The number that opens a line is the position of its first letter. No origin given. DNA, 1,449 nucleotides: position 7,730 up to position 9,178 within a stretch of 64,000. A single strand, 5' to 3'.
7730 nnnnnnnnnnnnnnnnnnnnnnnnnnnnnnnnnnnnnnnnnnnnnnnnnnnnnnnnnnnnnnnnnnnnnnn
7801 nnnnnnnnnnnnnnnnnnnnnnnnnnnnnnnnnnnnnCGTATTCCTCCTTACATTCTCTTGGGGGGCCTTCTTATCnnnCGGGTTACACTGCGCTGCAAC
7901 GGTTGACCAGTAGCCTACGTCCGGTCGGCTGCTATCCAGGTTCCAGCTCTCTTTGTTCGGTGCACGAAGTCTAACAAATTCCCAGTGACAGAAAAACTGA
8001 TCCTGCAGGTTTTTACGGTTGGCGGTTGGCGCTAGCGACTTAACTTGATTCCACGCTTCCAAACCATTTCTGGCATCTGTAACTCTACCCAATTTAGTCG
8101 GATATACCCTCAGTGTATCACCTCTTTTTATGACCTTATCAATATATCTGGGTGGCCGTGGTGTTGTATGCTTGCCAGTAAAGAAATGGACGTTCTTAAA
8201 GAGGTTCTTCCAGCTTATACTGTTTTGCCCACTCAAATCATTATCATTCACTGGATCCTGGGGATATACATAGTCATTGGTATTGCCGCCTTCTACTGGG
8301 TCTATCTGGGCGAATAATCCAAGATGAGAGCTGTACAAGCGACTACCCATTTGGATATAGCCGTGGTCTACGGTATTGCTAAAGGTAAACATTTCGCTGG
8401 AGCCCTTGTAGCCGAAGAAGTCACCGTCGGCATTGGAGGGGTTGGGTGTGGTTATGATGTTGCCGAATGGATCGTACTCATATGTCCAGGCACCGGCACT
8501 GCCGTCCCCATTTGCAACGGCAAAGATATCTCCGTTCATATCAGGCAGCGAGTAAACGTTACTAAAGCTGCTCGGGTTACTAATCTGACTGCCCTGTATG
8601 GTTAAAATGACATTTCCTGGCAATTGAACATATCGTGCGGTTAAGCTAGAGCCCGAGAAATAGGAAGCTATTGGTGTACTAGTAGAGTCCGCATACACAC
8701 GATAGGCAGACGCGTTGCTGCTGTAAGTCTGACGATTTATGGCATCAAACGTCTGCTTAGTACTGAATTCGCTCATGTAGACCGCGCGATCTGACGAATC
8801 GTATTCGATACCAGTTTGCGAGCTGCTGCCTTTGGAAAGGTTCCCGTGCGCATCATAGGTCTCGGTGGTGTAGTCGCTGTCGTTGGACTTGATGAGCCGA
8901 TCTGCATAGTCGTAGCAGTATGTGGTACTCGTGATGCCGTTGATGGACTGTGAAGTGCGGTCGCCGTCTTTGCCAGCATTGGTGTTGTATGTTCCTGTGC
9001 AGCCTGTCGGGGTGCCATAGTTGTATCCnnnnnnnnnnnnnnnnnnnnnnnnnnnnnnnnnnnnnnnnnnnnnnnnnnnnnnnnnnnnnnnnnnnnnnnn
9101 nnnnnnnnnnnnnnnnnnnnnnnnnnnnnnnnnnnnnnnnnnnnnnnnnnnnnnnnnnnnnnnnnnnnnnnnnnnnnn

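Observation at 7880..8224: RHS C-terminal payload is a short Cys-containing module resembling DUF2599, with no known toxin fold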

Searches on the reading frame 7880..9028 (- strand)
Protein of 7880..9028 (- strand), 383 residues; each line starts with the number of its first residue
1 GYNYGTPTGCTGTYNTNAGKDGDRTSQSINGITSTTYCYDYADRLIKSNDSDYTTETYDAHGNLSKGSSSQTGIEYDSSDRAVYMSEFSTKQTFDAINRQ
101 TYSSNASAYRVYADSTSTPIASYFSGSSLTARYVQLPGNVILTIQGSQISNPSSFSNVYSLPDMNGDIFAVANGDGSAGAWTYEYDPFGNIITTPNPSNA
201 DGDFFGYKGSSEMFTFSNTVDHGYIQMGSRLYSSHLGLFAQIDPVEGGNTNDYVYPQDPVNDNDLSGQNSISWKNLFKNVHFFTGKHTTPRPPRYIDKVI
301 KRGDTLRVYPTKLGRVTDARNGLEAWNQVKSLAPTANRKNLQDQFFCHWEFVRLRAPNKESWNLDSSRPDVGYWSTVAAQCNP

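Call 62: search_solved_structures(query=window:7880-9028:-, max_evalue=0.01, show_alignments=3)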
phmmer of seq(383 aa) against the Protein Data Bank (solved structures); distinct sequences matched with E-value up to 0.01: 0.
